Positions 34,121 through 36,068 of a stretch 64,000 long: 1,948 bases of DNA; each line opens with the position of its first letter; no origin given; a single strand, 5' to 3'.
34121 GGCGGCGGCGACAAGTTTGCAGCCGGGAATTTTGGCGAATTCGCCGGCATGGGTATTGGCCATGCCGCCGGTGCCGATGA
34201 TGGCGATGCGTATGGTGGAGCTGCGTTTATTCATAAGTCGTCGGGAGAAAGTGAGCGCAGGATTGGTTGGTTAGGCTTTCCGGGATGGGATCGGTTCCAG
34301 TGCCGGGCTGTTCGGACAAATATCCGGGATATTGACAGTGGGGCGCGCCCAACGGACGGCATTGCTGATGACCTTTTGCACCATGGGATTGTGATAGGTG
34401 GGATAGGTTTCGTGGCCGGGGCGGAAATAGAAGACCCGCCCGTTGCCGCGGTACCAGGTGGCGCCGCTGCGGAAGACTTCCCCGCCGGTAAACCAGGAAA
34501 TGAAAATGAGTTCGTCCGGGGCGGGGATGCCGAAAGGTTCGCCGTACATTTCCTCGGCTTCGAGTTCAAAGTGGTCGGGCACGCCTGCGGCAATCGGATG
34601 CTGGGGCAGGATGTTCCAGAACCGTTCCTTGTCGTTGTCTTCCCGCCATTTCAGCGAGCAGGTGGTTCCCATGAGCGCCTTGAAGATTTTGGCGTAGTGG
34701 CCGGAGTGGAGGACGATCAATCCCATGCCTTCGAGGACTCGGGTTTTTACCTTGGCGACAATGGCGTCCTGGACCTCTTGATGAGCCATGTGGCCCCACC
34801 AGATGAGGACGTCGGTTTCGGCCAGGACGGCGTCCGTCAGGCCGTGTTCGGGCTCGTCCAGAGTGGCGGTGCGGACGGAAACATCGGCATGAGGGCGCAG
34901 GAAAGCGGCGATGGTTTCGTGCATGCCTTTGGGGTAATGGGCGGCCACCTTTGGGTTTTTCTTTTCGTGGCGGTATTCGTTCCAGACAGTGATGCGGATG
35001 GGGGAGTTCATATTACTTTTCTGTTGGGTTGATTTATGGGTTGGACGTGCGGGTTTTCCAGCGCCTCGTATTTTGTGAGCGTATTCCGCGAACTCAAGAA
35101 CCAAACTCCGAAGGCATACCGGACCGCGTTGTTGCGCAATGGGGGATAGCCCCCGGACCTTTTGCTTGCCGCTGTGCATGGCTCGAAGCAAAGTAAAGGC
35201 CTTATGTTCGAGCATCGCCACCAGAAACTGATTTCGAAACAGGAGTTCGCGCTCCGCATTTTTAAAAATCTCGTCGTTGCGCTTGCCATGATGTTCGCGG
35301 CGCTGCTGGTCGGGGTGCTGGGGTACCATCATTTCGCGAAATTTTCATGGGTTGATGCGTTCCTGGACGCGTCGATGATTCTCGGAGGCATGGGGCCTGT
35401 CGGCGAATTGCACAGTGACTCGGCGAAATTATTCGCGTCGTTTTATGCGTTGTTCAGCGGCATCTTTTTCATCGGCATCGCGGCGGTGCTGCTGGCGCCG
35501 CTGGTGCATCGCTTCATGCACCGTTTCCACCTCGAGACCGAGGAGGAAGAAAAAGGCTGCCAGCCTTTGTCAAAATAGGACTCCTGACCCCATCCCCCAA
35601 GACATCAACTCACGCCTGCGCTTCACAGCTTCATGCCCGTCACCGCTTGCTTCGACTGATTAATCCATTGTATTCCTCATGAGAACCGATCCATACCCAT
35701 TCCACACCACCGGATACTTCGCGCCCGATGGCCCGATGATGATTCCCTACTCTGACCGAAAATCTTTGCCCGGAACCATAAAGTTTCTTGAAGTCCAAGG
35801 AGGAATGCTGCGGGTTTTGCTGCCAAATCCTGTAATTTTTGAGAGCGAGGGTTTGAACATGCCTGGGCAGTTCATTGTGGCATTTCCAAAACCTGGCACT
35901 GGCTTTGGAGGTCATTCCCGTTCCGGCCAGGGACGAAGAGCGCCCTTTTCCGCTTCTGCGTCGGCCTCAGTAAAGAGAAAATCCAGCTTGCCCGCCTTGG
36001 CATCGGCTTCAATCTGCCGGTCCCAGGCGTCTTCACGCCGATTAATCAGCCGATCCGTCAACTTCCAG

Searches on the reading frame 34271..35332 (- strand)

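Call 90: search_protein_families(library=pfam, proteins=[window:34271-35332:-], max_evalue=0.01)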
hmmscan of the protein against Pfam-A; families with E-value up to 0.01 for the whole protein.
window:34271-35332:- (353 aa): 1 family
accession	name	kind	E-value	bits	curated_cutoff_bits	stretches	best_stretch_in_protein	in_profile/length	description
PF06283.17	ThuA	-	9.2e-38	131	33.4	1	113-329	1-209/209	Trehalose utilisation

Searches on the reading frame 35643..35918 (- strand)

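Call 90: search_protein_families(library=pfam, proteins=[window:35643-35918:-], max_evalue=0.01)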
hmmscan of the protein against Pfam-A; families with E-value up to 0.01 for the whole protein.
window:35643-35918:- (92 aa): 1 family
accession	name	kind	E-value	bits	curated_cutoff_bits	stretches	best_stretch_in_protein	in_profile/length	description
PF24732.2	ParE_like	-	7.9e-10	39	24.4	1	20-84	2-66/67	ParE-like toxin domain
